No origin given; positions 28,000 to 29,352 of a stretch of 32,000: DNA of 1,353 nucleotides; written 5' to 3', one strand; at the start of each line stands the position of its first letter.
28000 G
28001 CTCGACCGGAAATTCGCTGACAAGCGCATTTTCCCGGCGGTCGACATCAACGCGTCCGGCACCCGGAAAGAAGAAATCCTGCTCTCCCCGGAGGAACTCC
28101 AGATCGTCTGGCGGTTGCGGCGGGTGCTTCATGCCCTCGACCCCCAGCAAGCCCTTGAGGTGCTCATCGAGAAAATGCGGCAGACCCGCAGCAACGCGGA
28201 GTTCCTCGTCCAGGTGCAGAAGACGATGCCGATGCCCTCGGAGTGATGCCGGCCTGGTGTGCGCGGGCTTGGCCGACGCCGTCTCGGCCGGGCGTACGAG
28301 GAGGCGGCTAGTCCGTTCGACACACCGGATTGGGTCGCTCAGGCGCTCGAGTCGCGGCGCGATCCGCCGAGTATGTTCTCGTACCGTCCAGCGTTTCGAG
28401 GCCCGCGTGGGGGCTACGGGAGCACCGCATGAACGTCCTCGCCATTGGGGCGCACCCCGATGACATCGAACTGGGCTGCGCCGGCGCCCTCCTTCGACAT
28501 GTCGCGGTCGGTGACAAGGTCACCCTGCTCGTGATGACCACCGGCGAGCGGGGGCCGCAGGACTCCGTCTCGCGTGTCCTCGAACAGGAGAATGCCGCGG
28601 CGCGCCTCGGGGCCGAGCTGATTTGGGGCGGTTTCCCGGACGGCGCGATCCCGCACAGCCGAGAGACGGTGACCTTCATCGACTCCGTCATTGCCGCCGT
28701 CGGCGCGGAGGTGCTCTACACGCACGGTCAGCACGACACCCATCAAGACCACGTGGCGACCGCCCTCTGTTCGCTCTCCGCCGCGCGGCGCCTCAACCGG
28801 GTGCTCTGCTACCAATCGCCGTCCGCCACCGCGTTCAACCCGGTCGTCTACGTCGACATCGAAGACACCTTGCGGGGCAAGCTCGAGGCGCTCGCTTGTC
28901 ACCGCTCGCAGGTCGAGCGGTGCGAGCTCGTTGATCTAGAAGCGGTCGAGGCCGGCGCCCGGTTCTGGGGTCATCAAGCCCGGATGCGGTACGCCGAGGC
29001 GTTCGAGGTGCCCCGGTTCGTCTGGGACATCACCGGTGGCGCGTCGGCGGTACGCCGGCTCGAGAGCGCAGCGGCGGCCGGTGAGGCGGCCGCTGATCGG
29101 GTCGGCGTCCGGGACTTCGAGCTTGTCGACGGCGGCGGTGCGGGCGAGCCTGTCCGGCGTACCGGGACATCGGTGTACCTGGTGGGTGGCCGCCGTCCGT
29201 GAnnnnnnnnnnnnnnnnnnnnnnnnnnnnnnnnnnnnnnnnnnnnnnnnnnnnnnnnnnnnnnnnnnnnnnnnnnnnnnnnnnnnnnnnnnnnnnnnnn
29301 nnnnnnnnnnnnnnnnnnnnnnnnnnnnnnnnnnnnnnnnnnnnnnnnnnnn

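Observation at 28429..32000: Rho-adjacent, translationally coupled PIG-L deacetylase / processive GT2 synthase / exosortase-like / HEAT-ATP-grasp module: candidate uncharacterised envelope-polymer system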

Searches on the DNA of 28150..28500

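Call 83: search_rna_families(source=window, start=28150, end=28500, threshold=evalue, max_evalue=1)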
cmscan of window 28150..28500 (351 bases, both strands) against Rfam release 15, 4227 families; matches with E-value up to 1: 0.
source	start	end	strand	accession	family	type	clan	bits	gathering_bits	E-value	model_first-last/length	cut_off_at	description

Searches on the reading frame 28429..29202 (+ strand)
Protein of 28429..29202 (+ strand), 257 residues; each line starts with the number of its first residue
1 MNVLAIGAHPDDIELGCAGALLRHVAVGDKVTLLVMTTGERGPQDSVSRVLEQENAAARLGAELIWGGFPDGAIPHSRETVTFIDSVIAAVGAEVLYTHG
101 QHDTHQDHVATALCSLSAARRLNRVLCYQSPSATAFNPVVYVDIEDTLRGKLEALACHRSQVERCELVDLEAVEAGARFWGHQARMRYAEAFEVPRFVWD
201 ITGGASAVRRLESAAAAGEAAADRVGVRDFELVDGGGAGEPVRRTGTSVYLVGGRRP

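Call 7: search_protein_families(library=pfam, proteins=[window:28429-29202:+], max_evalue=0.1)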
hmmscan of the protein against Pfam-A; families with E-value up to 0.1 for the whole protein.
window:28429-29202:+ (257 aa): 1 family
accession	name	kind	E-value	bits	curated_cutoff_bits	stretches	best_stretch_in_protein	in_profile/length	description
PF02585.22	PIG-L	-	2.2e-21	77.2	28.2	1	4-116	1-126/129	GlcNAc-PI de-N-acetylase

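Call 8: search_protein_families(library=ncbifam, proteins=[window:28429-29202:+], max_evalue=0.1)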
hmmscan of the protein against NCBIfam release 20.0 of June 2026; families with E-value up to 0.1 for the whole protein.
window:28429-29202:+ (257 aa): 5 families
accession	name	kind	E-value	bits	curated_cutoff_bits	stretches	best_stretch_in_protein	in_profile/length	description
TIGR04001.1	thiol_BshB1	equivalog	2.3e-24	86.4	182.5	1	2-194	3-220/226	bacillithiol biosynthesis deacetylase BshB1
TIGR04000.1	thiol_BshB2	equivalog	3.5e-08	33.4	195.25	1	3-170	3-192/217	bacillithiol biosynthesis deacetylase BshB2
TIGR03446.1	mycothiol_Mca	equivalog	1.1e-05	25.2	277.15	1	3-78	3-91/283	mycothiol conjugate amidase Mca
TIGR03445.1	mycothiol_MshB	equivalog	0.0022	17.9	224.35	1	6-42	3-39/284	N-acetyl-1-D-myo-inositol-2-amino-2-deoxy-alpha-D-glucopyranoside deacetylase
NF003948.0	PRK05450.1-1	equivalog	0.073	12.3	281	1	84-129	57-102/248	3-deoxy-manno-octulosonate cytidylyltransferase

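Call 32: search_solved_structures(query=window:28429-29202:+, max_evalue=0.001)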
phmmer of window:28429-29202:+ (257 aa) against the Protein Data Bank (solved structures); distinct sequences matched with E-value up to 0.001: 8.
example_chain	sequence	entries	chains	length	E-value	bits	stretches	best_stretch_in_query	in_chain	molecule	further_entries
1uan_A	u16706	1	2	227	2.7e-12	50.2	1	2-196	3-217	hypothetical protein TT1542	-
6p2t_A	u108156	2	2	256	9.1e-12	48.5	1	2-198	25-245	N-acetyl-alpha-D-glucosaminyl L-malate deacetylase 1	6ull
8bgn_A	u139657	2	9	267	6.3e-11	45.7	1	2-203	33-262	Diacetylchitobiose deacetylase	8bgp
8bgo_A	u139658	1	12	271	6.6e-11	45.6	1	2-203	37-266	Diacetylchitobiose deacetylase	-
3we7_A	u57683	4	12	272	2.8e-09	40.3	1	2-201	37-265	Putative uncharacterized protein PH0499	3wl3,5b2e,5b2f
3wl4_A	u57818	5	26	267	8.2e-09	38.8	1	3-203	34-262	Uncharacterized protein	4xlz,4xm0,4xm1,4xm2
2ixd_A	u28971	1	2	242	2.8e-08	37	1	2-193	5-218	LMBE-RELATED PROTEIN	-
5bmo_A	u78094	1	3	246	4.4e-07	33.1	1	2-106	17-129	Putative uncharacterized protein LnmX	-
